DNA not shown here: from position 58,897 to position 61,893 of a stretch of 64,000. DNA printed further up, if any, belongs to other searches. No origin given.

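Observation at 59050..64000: Tandem array of at least 3 diverged, signal-peptide-bearing coiled-coil paralogs at the VirB5 position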

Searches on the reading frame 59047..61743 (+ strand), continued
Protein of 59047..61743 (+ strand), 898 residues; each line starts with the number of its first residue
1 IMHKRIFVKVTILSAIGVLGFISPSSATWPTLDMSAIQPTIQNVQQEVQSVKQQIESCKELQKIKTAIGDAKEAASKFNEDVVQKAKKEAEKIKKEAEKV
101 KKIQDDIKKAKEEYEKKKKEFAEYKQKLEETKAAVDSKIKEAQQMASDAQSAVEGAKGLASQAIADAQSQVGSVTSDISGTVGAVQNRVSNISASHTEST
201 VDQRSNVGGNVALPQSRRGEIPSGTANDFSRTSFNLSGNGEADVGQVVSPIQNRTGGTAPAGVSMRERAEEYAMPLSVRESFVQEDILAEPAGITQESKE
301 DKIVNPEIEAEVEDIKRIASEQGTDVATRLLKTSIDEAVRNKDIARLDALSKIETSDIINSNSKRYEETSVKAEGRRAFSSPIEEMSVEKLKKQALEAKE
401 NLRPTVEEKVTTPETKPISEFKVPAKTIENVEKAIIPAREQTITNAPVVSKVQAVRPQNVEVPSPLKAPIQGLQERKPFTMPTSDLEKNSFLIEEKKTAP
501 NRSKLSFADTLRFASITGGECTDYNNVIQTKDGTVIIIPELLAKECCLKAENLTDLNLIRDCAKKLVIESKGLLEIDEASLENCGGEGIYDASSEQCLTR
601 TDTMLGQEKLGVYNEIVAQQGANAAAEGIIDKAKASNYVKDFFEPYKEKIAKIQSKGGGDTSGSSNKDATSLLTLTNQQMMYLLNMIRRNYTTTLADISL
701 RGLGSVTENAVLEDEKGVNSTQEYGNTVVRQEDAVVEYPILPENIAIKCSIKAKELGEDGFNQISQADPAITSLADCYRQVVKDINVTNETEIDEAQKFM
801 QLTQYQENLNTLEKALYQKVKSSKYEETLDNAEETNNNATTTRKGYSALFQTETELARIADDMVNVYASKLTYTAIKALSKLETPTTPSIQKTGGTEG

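Call 57: search_solved_structures(query=A2, max_evalue=10)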
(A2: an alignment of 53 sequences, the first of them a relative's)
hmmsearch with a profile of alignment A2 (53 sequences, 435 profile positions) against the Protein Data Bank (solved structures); distinct sequences matched with E-value up to 10: 168 (the best 60 are shown).
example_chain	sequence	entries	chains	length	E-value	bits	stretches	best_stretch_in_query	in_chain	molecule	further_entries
8qox_B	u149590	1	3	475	7.8e-06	28.5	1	121-220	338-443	Conserved membrane protein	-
2d3e_A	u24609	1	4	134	3.6e-05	26.3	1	140-259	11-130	General control protein GCN4 and Tropomyosin 1 alpha chain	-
6tao_A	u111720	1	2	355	0.0005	22.5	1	107-228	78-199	Non-hemolytic enterotoxin lytic component L1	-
6w08_A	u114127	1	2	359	0.00068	22.1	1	108-228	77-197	Motility Associated Killing Factor E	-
9ukm_I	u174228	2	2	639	0.00086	21.8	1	140-241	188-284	Defense against restriction protein A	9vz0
5xg2_A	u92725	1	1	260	0.00086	21.7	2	137-244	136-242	Chromosome partition protein Smc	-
2efr_A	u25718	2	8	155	0.00095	21.6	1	129-278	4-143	General control protein GCN4 and Tropomyosin 1 alpha chain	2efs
6pfp_A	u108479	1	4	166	0.001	21.5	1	124-211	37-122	Myosin-7 fused to GP7 and EB1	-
9tlt_A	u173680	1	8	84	0.0028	20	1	127-203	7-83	Sc-apCC-2-KLHL20-4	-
9cuy_c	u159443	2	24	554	0.0031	19.9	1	150-238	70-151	Short tail fiber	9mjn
4lin_A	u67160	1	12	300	0.0039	19.6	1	101-251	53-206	Tail needle protein gp26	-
6a9p_A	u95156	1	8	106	0.0072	18.7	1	129-218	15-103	Glial fibrillary acidic protein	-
6e36_A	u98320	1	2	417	0.009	18.4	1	166-227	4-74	Probable cell-surface antigen I/II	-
1ez3_A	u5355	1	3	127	0.011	18.1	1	159-238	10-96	SYNTAXIN-1A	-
1br0_A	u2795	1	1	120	0.015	17.7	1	160-238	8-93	PROTEIN (SYNTAXIN 1-A)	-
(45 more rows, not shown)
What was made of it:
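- The slot-3 profile weakly hits the related toxins NheL1 and MakE (call 57). The slot-3 profile weakly matches the ClyA-family toxins NheL1 and MakE (E = 5e-4 and 7e-4; call 57). These matches lie in coiled-coil regions, alongside tropomyosin, SMC and myosin hits of similar strength (call 57).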

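Call 58: search_solved_structures(query=A3, max_evalue=10)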
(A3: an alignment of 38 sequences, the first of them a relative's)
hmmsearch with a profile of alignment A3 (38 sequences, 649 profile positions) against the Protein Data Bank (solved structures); distinct sequences matched with E-value up to 10: 43.
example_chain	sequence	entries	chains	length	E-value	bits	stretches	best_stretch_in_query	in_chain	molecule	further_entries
4zry_B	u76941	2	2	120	0.00066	21.8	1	102-162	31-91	Keratin, type II cytoskeletal 1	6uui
5d3a_A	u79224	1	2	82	0.0059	18.6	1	88-155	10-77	Kinesin-like protein KIF21A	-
8i4x_B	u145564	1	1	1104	0.0069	18.4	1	96-340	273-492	Structural maintenance of chromosomes protein 6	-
7tve_D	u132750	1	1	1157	0.0079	18.2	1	96-296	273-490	Structural maintenance of chromosomes protein 6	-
7qcd_B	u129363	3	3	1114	0.0085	18.1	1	96-296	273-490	Structural maintenance of chromosomes protein 6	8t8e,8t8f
7ylm_B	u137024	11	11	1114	0.0085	18.1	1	96-296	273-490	SMC6 isoform 1 | Structural maintenance of chromosomes protein 6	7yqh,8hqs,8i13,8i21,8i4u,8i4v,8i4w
8d43_B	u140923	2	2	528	0.0096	17.9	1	101-307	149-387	Glucosidase 2 subunit beta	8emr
6zff_A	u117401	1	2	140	0.01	17.9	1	98-159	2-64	DNA double-strand break repair Rad50 ATPase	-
5nfd_A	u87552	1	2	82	0.012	17.6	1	90-155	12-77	Kinesin-like protein KIF21A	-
8glv_Lc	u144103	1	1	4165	0.031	16.2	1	93-304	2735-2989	DHC2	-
4tql_A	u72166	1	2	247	0.062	15.2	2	81-171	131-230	Three helix bundle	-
7y09_R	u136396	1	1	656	0.14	14.1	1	94-314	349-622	Putative erythrocyte membrane protein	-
5m48_A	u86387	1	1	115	0.17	13.8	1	82-166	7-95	Regulator of Ty1 transposition protein 103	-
6jfv_B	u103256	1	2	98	0.18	13.7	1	96-162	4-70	Keratin, type II cytoskeletal 5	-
4li0_C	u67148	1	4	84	0.24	13.3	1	76-150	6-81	Guanine nucleotide exchange factor for Rab-3A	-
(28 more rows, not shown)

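Call 59: search_protein_families(library=pfam, alignment_id=A3, max_evalue=1)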
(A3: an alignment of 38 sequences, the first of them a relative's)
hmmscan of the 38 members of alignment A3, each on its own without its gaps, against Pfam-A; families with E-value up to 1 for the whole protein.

A. member 1, L004:10001-12694:+ (897 aa): 3 families
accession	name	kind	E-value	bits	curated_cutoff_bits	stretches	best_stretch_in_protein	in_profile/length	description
PF20715.2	DUF6827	-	0.0007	19.8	26.9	1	34-130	40-134/158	Domain of unknown function (DUF6827)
PF02522.19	Antibiotic_NAT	-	0.86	9.5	25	0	93-156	165-228/232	Aminoglycoside 3-N-acetyltransferase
PF23921.1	DUF7260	-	0.89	9.4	27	1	62-151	112-203/242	Domain of unknown function (DUF7260)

B. families by the number of members that match (of 38 scanned): 143 families (the first 25 are shown)
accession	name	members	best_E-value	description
PF13851.11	GAS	17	1.1e-06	Growth-arrest specific micro-tubule binding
PF06785.16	UPF0242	15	4.4e-06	Uncharacterised protein family (UPF0242) N-terminus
PF07926.17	TPR_MLP1_2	12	0.00024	TPR/MLP1/MLP2-like protein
PF11839.13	Alanine_zipper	8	0.00024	Alanine-zipper, major outer membrane lipoprotein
PF20492.3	ERM_helical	7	9.3e-05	Ezrin/radixin/moesin, alpha-helical domain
PF21007.2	FBF1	6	6.4e-07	Fas-binding factor 1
PF00038.26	Filament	6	0.0018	Intermediate filament protein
PF13605.11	DUF4141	6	0.0023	Domain of unknown function (DUF4141)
PF23067.1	MG280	5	0.00024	Uncharacterised protein MG280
PF02601.20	Exonuc_VII_L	5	0.0012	Exonuclease VII, large subunit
PF09762.14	CCDC93_CC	4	0.00048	CCDC93 coiled-coil domain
PF13863.11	DUF4200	4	0.0085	Domain of unknown function (DUF4200)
PF12325.13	TMF_TATA_bd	3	0.00048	TATA element modulatory factor 1 TATA binding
PF10368.14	YkyA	3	0.00095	Putative cell-wall binding lipoprotein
PF09787.14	Golgin_A5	3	0.0014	Golgin subfamily A member 5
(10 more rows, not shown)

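Call 60: search_protein_families(library=pfam, alignment_id=A2, max_evalue=1)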
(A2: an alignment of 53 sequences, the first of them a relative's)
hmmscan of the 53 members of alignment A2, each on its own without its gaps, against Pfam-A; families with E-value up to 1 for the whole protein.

A. member 1, L004:14456-15832:+ (458 aa): 12 families
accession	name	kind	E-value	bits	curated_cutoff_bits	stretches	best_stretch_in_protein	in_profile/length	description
PF15035.11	Rootletin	-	0.0025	18.3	36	1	56-233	7-159/188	Ciliary rootlet component, centrosome cohesion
PF10805.13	DUF2730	-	0.01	16.4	24.9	1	21-90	28-93/102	Protein of unknown function (DUF2730)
PF24627.1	PUMA_CC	-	0.01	16.2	30.1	1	151-205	16-70/74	PUMA coiled-coil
PF13851.11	GAS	-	0.03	14.2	32.3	1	30-119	47-137/200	Growth-arrest specific micro-tubule binding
PF14958.11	PAAT-like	-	0.036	14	27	1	277-341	66-130/141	ATPase PAAT-like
PF07889.17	DUF1664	-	0.048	14.1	34.6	1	138-206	40-108/124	Protein of unknown function (DUF1664)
PF25762.1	HAUS1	-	0.055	13.7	40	1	28-107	116-196/236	HAUS augmin-like complex subunit 1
PF04513.17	Baculo_PEP_C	-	0.11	13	38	1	183-230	36-83/140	Baculovirus polyhedron envelope protein, PEP, C terminus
PF20379.3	DUF6674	-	0.37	10.8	28.5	1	29-108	28-101/251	Family of unknown function (DUF6674)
PF14932.11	HAUS-augmin3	-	0.37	10.7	29.4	1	132-231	52-150/260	HAUS augmin-like complex subunit 3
PF05549.16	Allexi_40kDa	-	0.59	10.1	26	0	33-111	81-155/271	Allexivirus 40kDa protein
PF01496.24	V_ATPase_I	-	0.97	7.7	30.7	1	122-236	3-119/815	V-type ATPase 116kDa subunit family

B. families by the number of members that match (of 53 scanned): 145 families (the first 25 are shown)
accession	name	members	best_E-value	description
PF06103.16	DUF948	9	0.005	Bacterial protein of unknown function (DUF948)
PF07352.17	Phage_Mu_Gam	7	0.00025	Bacteriophage Mu Gam like protein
PF07219.19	HemY_N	6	0.015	HemY protein N-terminus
PF04513.17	Baculo_PEP_C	5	0.00013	Baculovirus polyhedron envelope protein, PEP, C terminus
PF09769.14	ApoO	4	0.00059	Apolipoprotein O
PF01442.23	Apolipoprotein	3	0.0075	Apolipoprotein A1/A4/E domain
PF07028.16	DUF1319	3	0.11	Protein of unknown function (DUF1319)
PF04956.18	TrbC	2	2.2e-07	TrbC/VIRB2 pilin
PF10506.14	USHBP1_PDZ-bd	2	2.4e-05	Harmonin-binding protein USHBP1, PDZ-binding domain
PF11727.13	ISG65-75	2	7.3e-05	Invariant surface glycoprotein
PF24611.2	Spectrin_Anc-1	2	0.0015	Nuclear anchorage protein 1, spectrin-like repeat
PF16326.10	ABC_tran_CTD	2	0.0025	ABC transporter C-terminal domain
PF10186.14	ATG14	2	0.0047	Vacuolar sorting 38 and autophagy-related subunit 14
PF07889.17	DUF1664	2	0.0048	Protein of unknown function (DUF1664)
PF05465.18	Halo_GVPC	2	0.0069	Halobacterial gas vesicle protein C (GVPC) repeat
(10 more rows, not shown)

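Call 90: predict_structure(alignment_id=A4)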
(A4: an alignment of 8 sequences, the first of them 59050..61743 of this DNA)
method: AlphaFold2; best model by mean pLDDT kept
length: 897 residues; sequences in the alignment: 8
mean_pLDDT: 41.5   pTM: 0.34
mean pLDDT of the five models: 41.5, 41.5, 37.7, 35.2, 34.7
residues with pLDDT >= 90: 0; 70-90: 16; 50-70: 224; < 50: 657
segments of 3 or more residues with pLDDT < 50: 1-93, 151-303, 361-534, 577-582, 584-586, 627-646, 653-686, 715-788, 817-897
pLDDT, mean of each block of 10 residues (from residue 1): 26 30 28 31 33 34 33 34 41 50 55 56 59 60 53 45 46 43 38 29 26 29 32 25 27 27 27 26 28 32 55 66 61 65 62 56 34 27 34 38 31 31 31 29 27 28 27 27 26 26 29 33 46 52 62 58 73 56 50 55 64 63 50 46 49 47 39 40 49 57 64 46 28 32 46 37 37 44 46 57 60 51 37 34 32 37 38 38 33 33
secondary structure, 60 per line:
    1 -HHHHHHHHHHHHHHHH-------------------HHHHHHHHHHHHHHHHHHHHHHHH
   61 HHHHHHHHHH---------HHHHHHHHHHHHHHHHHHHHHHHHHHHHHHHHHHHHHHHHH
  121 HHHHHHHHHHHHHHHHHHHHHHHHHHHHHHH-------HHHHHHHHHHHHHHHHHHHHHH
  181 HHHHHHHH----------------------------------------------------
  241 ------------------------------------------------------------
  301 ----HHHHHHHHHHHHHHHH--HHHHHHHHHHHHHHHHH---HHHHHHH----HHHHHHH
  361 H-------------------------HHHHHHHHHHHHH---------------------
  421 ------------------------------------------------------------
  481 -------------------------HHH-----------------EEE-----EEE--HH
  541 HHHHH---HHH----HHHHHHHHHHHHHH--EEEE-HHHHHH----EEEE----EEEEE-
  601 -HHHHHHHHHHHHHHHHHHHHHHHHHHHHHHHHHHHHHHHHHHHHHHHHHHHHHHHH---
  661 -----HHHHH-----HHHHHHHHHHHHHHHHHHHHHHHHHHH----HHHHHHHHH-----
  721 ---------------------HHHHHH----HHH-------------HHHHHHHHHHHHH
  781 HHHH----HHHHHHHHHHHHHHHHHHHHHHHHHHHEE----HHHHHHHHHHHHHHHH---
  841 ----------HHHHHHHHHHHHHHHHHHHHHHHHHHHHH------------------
elements in order (helices of 4 or more, strands of 3 or more residues): H2-17 H37-70 H80-151 H159-188 H305-320 H323-339 H343-349 H354-361 H387-399 E526-528 E534-536 H539-545 H556-569 E572-575 H577-582 E587-590 E595-599 H602-657 H666-670 H676-702 H707-715 H742-747 H768-784 H789-815 H822-837 H851-879
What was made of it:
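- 59962..60132 (+): Conserved helical block of A (aa 305-361, ..........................), which is shared with B. Call 90 gives four short helices with pLDDT 55-66.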

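Call 94: search_protein_families(library=pfam, proteins=[L008:10001-10360:+], max_evalue=1)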
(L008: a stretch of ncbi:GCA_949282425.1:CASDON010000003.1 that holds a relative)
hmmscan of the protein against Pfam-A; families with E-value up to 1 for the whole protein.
L008:10001-10360:+ (120 aa): 9 families
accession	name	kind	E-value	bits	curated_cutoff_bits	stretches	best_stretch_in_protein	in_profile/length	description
PF07200.18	Mod_r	-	0.0055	17.1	30.1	1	59-118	26-81/146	Modifier of rudimentary (Mod(r)) protein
PF01923.23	Cob_adeno_trans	-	0.031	14.8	24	1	45-115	16-93/171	Cobalamin adenosyltransferase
PF13605.11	DUF4141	-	0.033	14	30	1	15-56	6-48/53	Domain of unknown function (DUF4141)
PF12176.13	MtaB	-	0.063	12.5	25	1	55-112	394-453/460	Methanol-cobalamin methyltransferase B subunit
PF11079.13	YqhG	-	0.085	12.3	25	1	71-117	195-241/258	Bacterial protein YqhG of unknown function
PF09351.15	DUF1993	-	0.14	12.6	23.4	1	47-116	36-105/161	Domain of unknown function (DUF1993)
PF25581.1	AsqO_C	-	0.18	12.3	27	1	9-61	43-96/131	AsqO-like, C-terminal domain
PF04678.18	MCU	-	0.25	11.9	30.8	1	49-117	28-84/177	Mitochondrial calcium uniporter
PF25524.1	RSLD_CPSF6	-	0.45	11.2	27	0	33-99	29-90/96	CPSF6-like, RSLD domain, N-terminal region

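Call 98: find_encoding_contigs(protein=P0002, flank=10000, max_places=2)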
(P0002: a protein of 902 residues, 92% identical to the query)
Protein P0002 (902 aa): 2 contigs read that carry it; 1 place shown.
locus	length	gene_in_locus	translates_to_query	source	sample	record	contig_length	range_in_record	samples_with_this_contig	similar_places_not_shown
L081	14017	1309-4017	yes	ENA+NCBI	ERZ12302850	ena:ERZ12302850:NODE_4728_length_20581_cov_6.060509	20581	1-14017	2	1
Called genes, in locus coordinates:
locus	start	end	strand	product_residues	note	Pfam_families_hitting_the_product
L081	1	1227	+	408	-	?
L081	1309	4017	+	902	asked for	-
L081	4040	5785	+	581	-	-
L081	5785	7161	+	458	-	-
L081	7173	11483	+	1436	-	-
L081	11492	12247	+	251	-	PF04335:VirB8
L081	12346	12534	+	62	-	-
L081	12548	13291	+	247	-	PF04335:VirB8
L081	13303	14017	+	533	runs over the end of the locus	PF03524:CagX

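Call 122: search_solved_structures(query=L004:15844-20145:+, max_evalue=1)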
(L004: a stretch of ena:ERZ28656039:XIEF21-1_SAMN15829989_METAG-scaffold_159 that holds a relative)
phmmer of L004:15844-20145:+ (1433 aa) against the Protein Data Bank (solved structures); distinct sequences matched with E-value up to 1: 0.
